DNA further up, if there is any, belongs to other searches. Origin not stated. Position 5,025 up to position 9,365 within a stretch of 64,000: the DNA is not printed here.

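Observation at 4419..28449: Conserved 37-nt motif 5' of the FecR operon, the beta-helix T9SS protein and two giant paralogs: a candidate ECF-sigma regulon signal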

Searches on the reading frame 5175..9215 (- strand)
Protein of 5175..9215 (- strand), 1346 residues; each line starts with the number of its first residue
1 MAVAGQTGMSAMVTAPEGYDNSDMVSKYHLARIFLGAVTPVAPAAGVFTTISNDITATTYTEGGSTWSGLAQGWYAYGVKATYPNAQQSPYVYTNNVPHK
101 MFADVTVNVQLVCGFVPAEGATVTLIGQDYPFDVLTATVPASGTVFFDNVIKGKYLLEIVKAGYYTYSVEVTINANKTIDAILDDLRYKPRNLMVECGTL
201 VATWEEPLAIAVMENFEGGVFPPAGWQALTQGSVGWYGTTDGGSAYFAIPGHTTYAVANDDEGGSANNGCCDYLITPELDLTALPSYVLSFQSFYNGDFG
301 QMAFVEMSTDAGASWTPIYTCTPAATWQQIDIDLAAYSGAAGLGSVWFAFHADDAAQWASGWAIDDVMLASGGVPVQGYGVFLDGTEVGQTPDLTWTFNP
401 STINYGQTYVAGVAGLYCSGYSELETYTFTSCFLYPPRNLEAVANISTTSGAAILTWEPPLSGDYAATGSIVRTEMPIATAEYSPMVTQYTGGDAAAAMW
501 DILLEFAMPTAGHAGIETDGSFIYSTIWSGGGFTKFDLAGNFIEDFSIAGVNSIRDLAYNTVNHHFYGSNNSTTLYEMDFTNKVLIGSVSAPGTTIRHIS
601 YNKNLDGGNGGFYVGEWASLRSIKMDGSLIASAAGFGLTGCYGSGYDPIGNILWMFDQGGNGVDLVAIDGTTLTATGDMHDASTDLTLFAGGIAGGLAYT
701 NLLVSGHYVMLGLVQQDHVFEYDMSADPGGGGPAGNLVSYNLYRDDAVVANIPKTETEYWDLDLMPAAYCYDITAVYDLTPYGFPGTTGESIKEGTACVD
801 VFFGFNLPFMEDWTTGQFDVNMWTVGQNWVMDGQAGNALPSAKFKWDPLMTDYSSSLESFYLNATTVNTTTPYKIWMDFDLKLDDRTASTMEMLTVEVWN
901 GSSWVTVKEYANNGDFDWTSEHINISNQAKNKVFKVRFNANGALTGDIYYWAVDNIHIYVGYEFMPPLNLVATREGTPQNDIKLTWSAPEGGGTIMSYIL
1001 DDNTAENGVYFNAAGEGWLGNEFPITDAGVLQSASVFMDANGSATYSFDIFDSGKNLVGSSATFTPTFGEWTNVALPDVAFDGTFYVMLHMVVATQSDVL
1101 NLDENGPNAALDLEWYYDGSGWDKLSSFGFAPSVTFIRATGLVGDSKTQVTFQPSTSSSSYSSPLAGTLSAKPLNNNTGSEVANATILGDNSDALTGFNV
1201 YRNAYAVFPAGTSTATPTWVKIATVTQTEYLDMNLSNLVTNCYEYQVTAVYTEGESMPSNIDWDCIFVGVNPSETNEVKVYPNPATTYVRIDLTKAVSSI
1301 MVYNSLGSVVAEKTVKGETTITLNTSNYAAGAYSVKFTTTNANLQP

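Call 7: search_protein_families(library=pfam, proteins=[window:5175-9215:-])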
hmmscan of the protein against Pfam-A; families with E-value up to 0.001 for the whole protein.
window:5175-9215:- (1346 aa): 4 families
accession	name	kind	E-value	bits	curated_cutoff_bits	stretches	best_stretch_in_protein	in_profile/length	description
PF18962.6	Por_Secre_tail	-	4.9e-11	43.2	27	1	1280-1342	1-67/75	Secretion system C-terminal sorting domain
PF21471.3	Reelin_subrepeat-B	-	6.1e-09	36.2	27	0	892-958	60-126/127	Reelin subrepeat B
PF00041.27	fn3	-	1.5e-06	28.7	25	0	966-1001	2-35/84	Fibronectin type III domain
PF13620.12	CarboxypepD_reg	-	0.00021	22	32.3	1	117-179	13-75/82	Carboxypeptidase regulatory-like domain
